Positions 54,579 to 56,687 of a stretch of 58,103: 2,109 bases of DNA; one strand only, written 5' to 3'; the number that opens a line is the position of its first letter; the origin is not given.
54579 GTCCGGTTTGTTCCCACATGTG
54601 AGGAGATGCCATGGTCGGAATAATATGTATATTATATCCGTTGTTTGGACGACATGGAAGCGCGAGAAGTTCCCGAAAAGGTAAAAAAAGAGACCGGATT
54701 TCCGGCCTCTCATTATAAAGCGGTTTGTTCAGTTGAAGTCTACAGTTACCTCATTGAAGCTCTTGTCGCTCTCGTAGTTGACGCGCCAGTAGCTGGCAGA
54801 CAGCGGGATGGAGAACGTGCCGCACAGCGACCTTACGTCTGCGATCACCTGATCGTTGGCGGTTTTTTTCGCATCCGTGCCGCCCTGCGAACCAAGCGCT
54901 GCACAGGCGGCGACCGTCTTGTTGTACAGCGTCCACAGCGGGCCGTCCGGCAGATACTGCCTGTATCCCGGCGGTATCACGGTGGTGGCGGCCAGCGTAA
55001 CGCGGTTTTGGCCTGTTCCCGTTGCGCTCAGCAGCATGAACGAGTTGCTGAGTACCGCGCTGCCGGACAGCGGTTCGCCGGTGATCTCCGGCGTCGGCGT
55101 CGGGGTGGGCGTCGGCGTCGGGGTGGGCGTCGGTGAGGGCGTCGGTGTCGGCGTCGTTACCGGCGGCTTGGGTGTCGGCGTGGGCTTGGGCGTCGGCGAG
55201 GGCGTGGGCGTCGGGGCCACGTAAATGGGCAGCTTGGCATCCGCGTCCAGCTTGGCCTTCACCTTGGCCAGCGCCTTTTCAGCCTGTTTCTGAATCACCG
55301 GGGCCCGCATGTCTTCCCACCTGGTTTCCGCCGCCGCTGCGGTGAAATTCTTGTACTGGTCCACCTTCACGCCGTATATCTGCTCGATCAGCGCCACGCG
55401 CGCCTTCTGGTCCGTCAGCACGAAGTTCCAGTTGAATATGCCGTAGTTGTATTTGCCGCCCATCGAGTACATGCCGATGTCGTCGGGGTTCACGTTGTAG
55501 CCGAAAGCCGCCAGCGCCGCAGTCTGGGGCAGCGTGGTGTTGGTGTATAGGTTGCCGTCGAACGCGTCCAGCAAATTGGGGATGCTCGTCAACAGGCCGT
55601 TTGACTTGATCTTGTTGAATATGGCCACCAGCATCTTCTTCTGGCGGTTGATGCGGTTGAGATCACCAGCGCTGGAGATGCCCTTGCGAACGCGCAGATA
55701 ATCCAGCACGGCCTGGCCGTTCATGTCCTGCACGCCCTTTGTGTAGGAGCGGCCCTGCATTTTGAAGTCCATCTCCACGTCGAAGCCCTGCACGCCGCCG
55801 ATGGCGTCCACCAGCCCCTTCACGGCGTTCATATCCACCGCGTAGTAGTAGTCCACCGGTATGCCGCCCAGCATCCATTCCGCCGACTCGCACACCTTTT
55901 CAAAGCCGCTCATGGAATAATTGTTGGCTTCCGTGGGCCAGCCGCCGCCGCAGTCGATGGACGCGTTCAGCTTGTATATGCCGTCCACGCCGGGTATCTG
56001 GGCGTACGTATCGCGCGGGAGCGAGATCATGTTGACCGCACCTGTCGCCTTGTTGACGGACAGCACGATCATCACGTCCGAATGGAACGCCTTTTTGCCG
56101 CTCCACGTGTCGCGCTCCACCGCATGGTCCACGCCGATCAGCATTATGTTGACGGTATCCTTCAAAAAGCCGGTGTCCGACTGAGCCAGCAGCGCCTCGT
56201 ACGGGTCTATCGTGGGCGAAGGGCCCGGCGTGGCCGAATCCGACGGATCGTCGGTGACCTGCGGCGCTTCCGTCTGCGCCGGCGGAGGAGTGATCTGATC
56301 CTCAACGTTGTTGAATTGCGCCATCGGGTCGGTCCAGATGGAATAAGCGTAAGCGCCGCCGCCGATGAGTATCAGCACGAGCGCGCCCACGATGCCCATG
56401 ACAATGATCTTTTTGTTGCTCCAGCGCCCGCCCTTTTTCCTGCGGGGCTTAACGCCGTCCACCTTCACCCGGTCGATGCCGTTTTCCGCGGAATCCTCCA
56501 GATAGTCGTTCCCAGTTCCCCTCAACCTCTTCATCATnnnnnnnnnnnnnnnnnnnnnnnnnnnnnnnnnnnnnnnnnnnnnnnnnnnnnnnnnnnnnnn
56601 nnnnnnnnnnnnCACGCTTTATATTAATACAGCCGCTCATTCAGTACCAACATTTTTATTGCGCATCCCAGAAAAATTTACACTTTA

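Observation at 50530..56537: Tandem triplet of LCP ligases, each with a Pro/Thr linker and a shared uncharacterised ~100-aa C-terminal domain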

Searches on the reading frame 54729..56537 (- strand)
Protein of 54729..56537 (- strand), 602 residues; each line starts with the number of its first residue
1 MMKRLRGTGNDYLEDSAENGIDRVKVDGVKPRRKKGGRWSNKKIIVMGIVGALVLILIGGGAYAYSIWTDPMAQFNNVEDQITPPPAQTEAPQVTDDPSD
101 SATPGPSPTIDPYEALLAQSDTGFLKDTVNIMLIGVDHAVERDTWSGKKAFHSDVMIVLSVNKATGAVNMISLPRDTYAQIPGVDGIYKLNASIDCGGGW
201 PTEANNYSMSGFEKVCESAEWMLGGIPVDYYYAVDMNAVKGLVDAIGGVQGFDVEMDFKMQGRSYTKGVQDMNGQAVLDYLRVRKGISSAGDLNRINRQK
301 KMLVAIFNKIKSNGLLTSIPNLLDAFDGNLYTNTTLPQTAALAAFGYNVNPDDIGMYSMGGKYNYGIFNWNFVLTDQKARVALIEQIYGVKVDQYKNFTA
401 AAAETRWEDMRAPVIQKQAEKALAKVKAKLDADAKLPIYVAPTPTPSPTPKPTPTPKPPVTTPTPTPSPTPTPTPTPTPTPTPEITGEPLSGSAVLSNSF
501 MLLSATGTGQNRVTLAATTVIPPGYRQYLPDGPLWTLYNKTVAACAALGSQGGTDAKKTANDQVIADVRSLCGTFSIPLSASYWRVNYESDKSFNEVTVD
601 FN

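Call 3: search_protein_families(library=pfam, proteins=[window:54729-56537:-], max_evalue=1)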
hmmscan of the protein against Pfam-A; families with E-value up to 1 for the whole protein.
window:54729-56537:- (602 aa): 2 families
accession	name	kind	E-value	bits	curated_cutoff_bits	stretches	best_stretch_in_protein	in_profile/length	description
PF03816.19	LytR_cpsA_psr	-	5.9e-33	114.6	24.6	1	152-311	1-149/150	LytR_cpsA_psr family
PF05887.16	Trypan_PARP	-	3.5e-05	24.2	100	1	427-498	46-118/134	Procyclic acidic repetitive protein (PARP)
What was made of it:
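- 54729..56537 (-): g3: LCP paralogue 3 (602 aa), first in transcription order. PF03816 E 5.9e-33 (call 3).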

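Call 4: search_protein_families(library=ncbifam, proteins=[window:54729-56537:-], max_evalue=1)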
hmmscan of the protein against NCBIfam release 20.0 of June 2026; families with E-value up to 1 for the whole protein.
window:54729-56537:- (602 aa): 9 families
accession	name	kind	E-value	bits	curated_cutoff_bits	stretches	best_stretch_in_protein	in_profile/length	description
NF006897.1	PRK09379.1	equivalog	4.1e-37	128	441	2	126-342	57-250/298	polyisoprenyl-teichoic acid--peptidoglycan teichoic acid transferase TagU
TIGR00350.1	lytR_cpsA_psr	domain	9.7e-29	100.6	62.3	1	153-311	3-151/152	LCP family glycopolymer transferase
NF047591.1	ligase_LytR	equivalog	3.1e-19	69.5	450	1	128-361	57-286/336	glycopolymer--peptidoglycan transferase LytR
NF051849.1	LCP_trans_Cps2A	equivalog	4.5e-17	62.4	650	1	151-343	239-418/477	LCP family glycopolymer transferase CpsA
NF037973.1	metallo_SslE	exception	1.1e-05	23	3000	2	440-487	48-92/1519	lipoprotein metalloprotease SslE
NF006283.1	PRK08455.1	equivalog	0.11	12.2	187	1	41-133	15-113/182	flagellar basal body-associated protein FliL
NF010289.0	PRK13729.1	equivalog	0.13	11.2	504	1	397-480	75-160/474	F-type conjugal transfer pilus assembly protein TraB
NF033761.1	gliding_GltJ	equivalog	0.16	11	450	0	40-109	367-433/671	adventurous gliding motility protein GltJ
NF033845.1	MSCRAMM_ClfB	exception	0.45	8.4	999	1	443-494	547-595/871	MSCRAMM family adhesin clumping factor ClfB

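Call 18: find_homologous_proteins(query=window:54729-56537:-, max_evalue=1e-20)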
Query window:54729-56537:- (602 aa): 544 proteins with E <= 1e-20 among 8000 candidates; the best 120 are listed.
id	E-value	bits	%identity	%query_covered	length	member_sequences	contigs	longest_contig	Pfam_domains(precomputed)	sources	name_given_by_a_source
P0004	0.0e+0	1137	81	100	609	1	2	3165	PF03816.20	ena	-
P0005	0.0e+0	1133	82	100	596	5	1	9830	PF03816.20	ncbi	-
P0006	0.0e+0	1050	78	100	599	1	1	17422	PF03816.20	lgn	-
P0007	0.0e+0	1035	74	100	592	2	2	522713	PF03816.20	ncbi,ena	-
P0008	3.1e-278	942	73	97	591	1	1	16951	PF03816.20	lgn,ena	-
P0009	3.0e-277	939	70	100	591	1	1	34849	PF03816.20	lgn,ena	-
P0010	1.7e-262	890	71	93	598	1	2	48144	PF03816.20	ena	-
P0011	5.2e-256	869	70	95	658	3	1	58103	PF03816.20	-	-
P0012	3.9e-250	850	68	93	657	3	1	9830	PF03816.20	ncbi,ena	-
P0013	3.3e-247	840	64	99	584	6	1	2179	PF03816.20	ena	-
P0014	2.8e-246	837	67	95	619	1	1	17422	PF03816.20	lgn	-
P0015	2.4e-237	807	65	94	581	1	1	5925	PF03816.20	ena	-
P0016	3.4e-231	787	65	94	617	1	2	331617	PF03816.20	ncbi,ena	-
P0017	5.6e-231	786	60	100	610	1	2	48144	PF03816.20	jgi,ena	-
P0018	3.1e-228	777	61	96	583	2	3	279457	PF03816.20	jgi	jgi:LCP family protein required for cell wall assembly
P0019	1.1e-226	772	60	100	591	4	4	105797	PF03816.20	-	-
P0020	1.6e-223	762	73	69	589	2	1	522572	PF03816.20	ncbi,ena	-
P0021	2.5e-223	761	62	94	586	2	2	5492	PF03816.20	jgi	jgi:LCP family protein required for cell wall assembly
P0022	2.4e-215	735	62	94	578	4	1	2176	PF03816.20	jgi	-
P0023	2.7e-214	731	60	94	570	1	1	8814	PF03816.20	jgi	jgi:LCP family protein required for cell wall assembly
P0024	9.8e-214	729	61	95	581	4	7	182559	PF03816.20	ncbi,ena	-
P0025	4.6e-209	714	60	98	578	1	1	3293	PF03816.20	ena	-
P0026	5.8e-205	700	59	95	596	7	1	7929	PF03816.20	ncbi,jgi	ncbi:MAG: LCP family protein [Christensenellales bacterium]|jgi:LCP family protein required for cell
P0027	7.2e-202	690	63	69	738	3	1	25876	PF03816.20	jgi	-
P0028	7.7e-191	654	64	68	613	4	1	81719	PF03816.20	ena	-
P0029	1.7e-190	653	60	71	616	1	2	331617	PF03816.20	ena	-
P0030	2.2e-190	652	57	94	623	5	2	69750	PF03816.20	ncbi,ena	-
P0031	2.8e-190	652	55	93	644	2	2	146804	PF03816.20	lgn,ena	-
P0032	2.9e-189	648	62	71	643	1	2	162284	PF03816.20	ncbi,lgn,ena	-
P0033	1.3e-188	646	53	97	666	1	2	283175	PF03816.20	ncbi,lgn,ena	-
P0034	1.4e-188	646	66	66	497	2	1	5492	PF03816.20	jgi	jgi:LCP family protein required for cell wall assembly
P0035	1.4e-188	646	50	98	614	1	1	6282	PF03816.20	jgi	jgi:LCP family protein required for cell wall assembly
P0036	3.9e-187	641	60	70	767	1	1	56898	PF03816.20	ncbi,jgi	-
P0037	9.3e-187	640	54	94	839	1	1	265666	PF03816.20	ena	-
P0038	1.4e-185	636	64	68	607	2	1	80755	PF03816.20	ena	-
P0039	8.1e-185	634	56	94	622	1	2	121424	PF03816.20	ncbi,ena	-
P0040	1.7e-184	633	51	100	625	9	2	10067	PF03816.20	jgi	-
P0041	2.9e-183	629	56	96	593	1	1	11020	PF03816.20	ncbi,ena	-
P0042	2.9e-181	622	54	98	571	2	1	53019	PF03816.20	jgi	-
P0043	3.5e-178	612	49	95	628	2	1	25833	PF03816.20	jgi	jgi:LCP family protein required for cell wall assembly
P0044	5.0e-178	611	50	100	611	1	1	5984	PF03816.20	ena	-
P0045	5.6e-178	611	56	94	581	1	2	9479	PF03816.20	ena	-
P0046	4.2e-176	605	44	11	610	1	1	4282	PF03816.20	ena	-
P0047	1.7e-174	600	77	54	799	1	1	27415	PF03816.20,PF05569.18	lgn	-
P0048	2.5e-173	596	59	66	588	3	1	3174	PF03816.20,PF05887.17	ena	-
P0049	8.9e-173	594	78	54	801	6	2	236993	PF03816.20,PF05569.18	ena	-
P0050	7.3e-172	591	51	94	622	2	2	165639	PF03816.20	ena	-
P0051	3.1e-171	589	49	94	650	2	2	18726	PF03816.20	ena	-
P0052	1.7e-170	586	50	96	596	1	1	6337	PF03816.20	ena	-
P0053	1.7e-170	586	48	95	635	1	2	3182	PF03816.20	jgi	jgi:LCP family protein required for cell wall assembly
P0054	4.7e-170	585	48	95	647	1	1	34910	PF03816.20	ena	-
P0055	1.9e-168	580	51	93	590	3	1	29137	PF03816.20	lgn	-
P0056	9.6e-167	574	60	68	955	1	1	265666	PF03816.20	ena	-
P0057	9.0e-166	571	51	94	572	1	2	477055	PF03816.20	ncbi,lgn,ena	-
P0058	7.2e-164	565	48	95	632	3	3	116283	PF03816.20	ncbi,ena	-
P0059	4.2e-163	562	46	100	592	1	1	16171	PF03816.20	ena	-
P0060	4.5e-162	559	58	71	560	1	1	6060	PF03816.20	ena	-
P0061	6.6e-162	558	48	94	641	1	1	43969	PF03816.20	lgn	-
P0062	7.7e-161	555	49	96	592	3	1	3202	PF03816.20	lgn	-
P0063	3.1e-160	553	49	99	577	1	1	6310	PF03816.20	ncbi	-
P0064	4.3e-160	552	59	70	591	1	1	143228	PF03816.20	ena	-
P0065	7.4e-160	551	47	95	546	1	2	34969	PF03816.20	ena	-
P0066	4.9e-159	549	49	93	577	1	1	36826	PF03816.20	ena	-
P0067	6.4e-159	548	49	95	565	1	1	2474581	PF03816.20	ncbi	-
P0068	2.3e-157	543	50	93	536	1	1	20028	PF03816.20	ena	-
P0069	1.1e-156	541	47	99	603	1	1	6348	PF03816.20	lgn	-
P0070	1.9e-156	540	57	67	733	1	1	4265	PF03816.20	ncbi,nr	ncbi:MAG: LCP family protein [Eubacteriales bacterium]|nr:LCP family protein [Eubacteriales bacteriu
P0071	2.2e-156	540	58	67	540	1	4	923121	PF03816.20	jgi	jgi:LCP family protein required for cell wall assembly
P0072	4.7e-156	539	50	90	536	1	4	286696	PF03816.20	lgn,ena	-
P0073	6.2e-156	538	57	69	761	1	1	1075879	PF03816.20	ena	-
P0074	1.1e-155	538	50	95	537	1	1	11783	PF03816.20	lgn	-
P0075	3.8e-155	536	45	93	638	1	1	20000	PF03816.20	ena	-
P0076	4.5e-155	536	54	67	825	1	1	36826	PF03816.20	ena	-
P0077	9.3e-155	535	50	95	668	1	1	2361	PF03816.20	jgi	jgi:LCP family protein required for cell wall assembly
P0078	1.5e-154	534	49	93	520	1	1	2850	PF03816.20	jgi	jgi:LCP family protein required for cell wall assembly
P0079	2.9e-154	533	53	79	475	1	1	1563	PF03816.20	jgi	jgi:LCP family protein required for cell wall assembly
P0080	3.0e-154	533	62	63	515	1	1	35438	PF03816.20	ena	-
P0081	4.6e-154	532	54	73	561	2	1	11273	PF03816.20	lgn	-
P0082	4.0e-153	529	47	91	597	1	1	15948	PF03816.20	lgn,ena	-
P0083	6.8e-153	528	38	13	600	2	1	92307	PF03816.20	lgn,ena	-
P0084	4.0e-152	526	50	90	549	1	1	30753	PF03816.20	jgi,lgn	-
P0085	1.0e-151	524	48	92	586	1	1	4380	PF03816.20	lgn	-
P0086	9.5e-151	521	48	95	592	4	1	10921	PF03816.20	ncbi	-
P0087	1.6e-150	521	45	99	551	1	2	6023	PF03816.20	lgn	-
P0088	2.3e-150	520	47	95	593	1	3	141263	PF03816.20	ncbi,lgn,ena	-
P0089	2.9e-149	516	52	67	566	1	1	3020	PF03816.20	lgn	-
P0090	9.9e-149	515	46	97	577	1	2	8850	PF03816.20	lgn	-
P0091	1.2e-148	514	47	94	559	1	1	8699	PF03816.20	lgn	-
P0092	2.7e-148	513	47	98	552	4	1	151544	PF03816.20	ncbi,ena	-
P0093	9.0e-146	505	80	48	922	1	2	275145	PF09992.15,PF03816.20,PF05569.18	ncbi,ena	-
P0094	1.2e-145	504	45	99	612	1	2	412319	PF03816.20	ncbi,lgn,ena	-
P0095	1.4e-145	504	44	96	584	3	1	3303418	PF03816.20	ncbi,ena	-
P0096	9.5e-145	501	61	62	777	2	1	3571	PF03816.20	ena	-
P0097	3.6e-144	500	56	69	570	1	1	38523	PF03816.20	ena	-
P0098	8.1e-143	495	45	99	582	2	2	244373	PF03816.20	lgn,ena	-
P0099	2.0e-142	494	48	93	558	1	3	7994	PF03816.20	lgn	-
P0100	3.4e-142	493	45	93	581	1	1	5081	PF03816.20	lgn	-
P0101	6.5e-142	492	45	93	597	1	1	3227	PF03816.20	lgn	-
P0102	1.3e-141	491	53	68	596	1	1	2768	PF03816.20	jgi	jgi:LCP family protein required for cell wall assembly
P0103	2.4e-141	490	54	68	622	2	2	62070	PF03816.20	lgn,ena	-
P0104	4.7e-141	489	43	93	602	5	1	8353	PF03816.20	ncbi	-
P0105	1.4e-140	488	55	70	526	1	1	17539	PF03816.20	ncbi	-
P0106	3.4e-140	486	44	93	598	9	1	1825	PF03816.20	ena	-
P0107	6.9e-140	485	45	95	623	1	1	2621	PF03816.20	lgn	-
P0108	1.3e-139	485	52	65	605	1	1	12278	PF03816.20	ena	-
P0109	2.6e-139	484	43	90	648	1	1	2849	PF03816.20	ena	-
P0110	1.4e-138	481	44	93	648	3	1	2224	PF03816.20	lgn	-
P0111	1.8e-138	481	43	95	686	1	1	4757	PF03816.20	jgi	jgi:LCP family protein required for cell wall assembly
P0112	2.6e-138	480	56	63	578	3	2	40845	PF03816.20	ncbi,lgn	-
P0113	2.7e-138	480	44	90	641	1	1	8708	PF03816.20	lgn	-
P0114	4.3e-138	479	44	96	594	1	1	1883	PF03816.20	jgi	jgi:LCP family protein required for cell wall assembly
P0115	1.7e-137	478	45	93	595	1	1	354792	PF03816.20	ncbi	ncbi:MAG: LCP family protein [Christensenellales bacterium]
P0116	3.5e-137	476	44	90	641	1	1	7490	PF03816.20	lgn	-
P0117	4.2e-137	476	41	95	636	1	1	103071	PF03816.20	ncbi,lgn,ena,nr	ncbi:MAG: LCP family protein [Clostridiales bacterium]|nr:LCP family protein [Clostridiales bacteriu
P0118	5.8e-137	476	45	93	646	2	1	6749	PF03816.20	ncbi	-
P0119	1.8e-136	474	42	96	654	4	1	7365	PF03816.20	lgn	-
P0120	3.1e-136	473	43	94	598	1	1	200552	PF03816.20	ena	-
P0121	3.5e-136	473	44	94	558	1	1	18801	PF03816.20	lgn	-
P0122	6.6e-136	472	43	100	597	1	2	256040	PF03816.20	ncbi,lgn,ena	-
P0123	9.2e-136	472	43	94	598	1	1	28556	PF03816.20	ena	-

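Call 35: predict_structure(alignment_id=A4)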
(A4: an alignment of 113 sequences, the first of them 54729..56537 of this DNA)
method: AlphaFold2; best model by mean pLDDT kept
length: 602 residues; sequences in the alignment: 113
mean_pLDDT: 82.2   pTM: 0.72
mean pLDDT of the five models: 82.2, 80.5, 80.1, 79.5, 77.5
residues with pLDDT >= 90: 352; 70-90: 107; 50-70: 63; < 50: 80
segments of 3 or more residues with pLDDT < 50: 1-36, 81-83, 483-514
pLDDT, mean of each block of 10 residues (from residue 1): 40 35 39 47 82 84 75 59 49 56 71 92 92 93 82 95 96 96 97 95 91 98 98 92 93 94 95 94 82 87 96 90 88 95 95 96 94 96 97 97 97 98 98 97 81 59 56 57 43 35 40 53 95 97 98 97 98 98 95 93 82
secondary structure, 60 per line:
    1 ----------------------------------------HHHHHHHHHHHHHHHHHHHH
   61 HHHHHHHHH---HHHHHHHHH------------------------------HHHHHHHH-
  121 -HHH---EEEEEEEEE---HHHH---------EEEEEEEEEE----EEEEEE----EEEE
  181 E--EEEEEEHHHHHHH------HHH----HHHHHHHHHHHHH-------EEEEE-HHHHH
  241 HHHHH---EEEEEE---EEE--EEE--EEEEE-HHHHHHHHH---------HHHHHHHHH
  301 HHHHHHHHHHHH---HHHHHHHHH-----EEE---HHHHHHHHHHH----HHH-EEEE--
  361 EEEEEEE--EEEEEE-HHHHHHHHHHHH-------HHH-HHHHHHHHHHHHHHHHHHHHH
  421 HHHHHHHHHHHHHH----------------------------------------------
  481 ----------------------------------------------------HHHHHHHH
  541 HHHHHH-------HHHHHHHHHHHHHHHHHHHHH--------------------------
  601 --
elements in order: H41-69 H73-81 H112-119 E128-136 H140-143 E153-162 E167-172 E177-181 E184-189 H190-196 H210-222 E230-234 H236-245 E249-254 E258-260 E263-265 E268-272 H274-282 H292-312 H316-324 E330-332 H336-346 E355-358 E361-367 E370-375 H377-388 H400-434 H533-546 H554-574
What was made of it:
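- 54729..56537 (-): AlphaFold mean pLDDT 82 with core >90 (call 35).
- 56334..56408 (-): g3 transmembrane anchor (residues 44-68), preceded by a basic cluster (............). AlphaFold helix 41-69 (call 35).
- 55227..55355 (-): g3 post-catalytic helix A region (residues 395-437; helix 400-434, ending in the conserved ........). pLDDT 97-98 (call 35).
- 54978..55226 (-): g3 Pro/Thr-rich linker (residues 438-520), encoded by 6/18-nt tandem repeats. pLDDT <50 for 483-514 (call 35).
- DSSP assigns no strands to the C-terminal 28 residues despite their high pLDDT, so their conformation is unclear (call 35).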

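Call 40: fold_search(model_id=the predicted structure, library=pdb)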
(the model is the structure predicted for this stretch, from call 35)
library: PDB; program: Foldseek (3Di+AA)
matches with E <= 10: 202; with E <= 0.001: 33
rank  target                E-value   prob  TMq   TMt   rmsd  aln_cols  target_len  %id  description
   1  3owq_A                2.6e-17  1.00  0.33  0.78   4.1       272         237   25  X-Ray Structure of Lin1025 protein from Listeria innocua, Northeast Structural Genomics Consortium Target LkR164 (released 2010-10-20)
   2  3okz_A                8.4e-17  1.00  0.37  0.70   4.9       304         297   23  Crystal Structure of protein gbs0355 from Streptococcus agalactiae, Northeast Structural Genomics Consortium Target Sa (released 2010-09-22)
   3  6uf3                  9.8e-17  1.00  0.36  0.81   3.2       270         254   26  Crystal structure of B. subtilis TagV (released 2020-01-29)
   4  3tfl                  1.4e-16  1.00  0.36  0.57   3.8       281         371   20  LytR-Cps2a-Psr family protein with bound octaprenyl pyrophosphate lipid (released 2011-10-12)
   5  3okz_B                1.5e-16  1.00  0.36  0.70   5.1       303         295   23  Crystal Structure of protein gbs0355 from Streptococcus agalactiae, Northeast Structural Genomics Consortium Target Sa (released 2010-09-22)
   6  3tep                  1.8e-16  1.00  0.36  0.57   3.3       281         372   20  LytR-CPS2a-Psr family protein with bound octaprenyl pyrophosphate lipid and magnesium ion (released 2011-10-12)
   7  6uf6                  2.3e-16  1.00  0.33  0.78   4.8       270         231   24  Crystal structure of B. subtilis TagU (released 2020-01-29)
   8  3owq_D                2.7e-16  1.00  0.34  0.80   3.7       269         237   24  X-Ray Structure of Lin1025 protein from Listeria innocua, Northeast Structural Genomics Consortium Target LkR164 (released 2010-10-20)
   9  8qty                  3.0e-16  1.00  0.35  0.75   4.2       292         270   24  LytR LCP domain from Streptococcus dysgalactiae subs. dysgalactiae (released 2024-09-04)
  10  6uex                  4.1e-16  1.00  0.36  0.83   2.9       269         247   22  Crystal structure of S. aureus LcpA in complex with octaprenyl-pyrophosphate-GlcNAc (released 2020-01-29)
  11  3owq_B                4.6e-16  1.00  0.33  0.78   4.3       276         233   24  X-Ray Structure of Lin1025 protein from Listeria innocua, Northeast Structural Genomics Consortium Target LkR164 (released 2010-10-20)
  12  4de8                  5.4e-16  1.00  0.36  0.56   3.9       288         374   18  LytR-Cps2a-Psr family protein with bound octaprenyl monophosphate lipid (released 2012-04-04)
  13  3owq_C                7.1e-16  1.00  0.33  0.76   4.3       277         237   23  X-Ray Structure of Lin1025 protein from Listeria innocua, Northeast Structural Genomics Consortium Target LkR164 (released 2010-10-20)
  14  2xxq                  1.2e-15  1.00  0.36  0.57   3.2       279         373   19  A widespread family of bacterial cell wall assembly proteins (released 2011-10-19)
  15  2xxp                  1.3e-15  1.00  0.36  0.56   4.1       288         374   18  A widespread family of bacterial cell wall assembly proteins (released 2011-10-19)
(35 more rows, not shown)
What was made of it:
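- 54729..56537 (-): Foldseek to TagT/U/V, Cps2A and LcpA at E 1e-15 to 1e-17 (call 40).
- The full-length AlphaFold model matches 33 solved LCP chains at E 1e-10 to 1e-17 (calls 35, 40).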
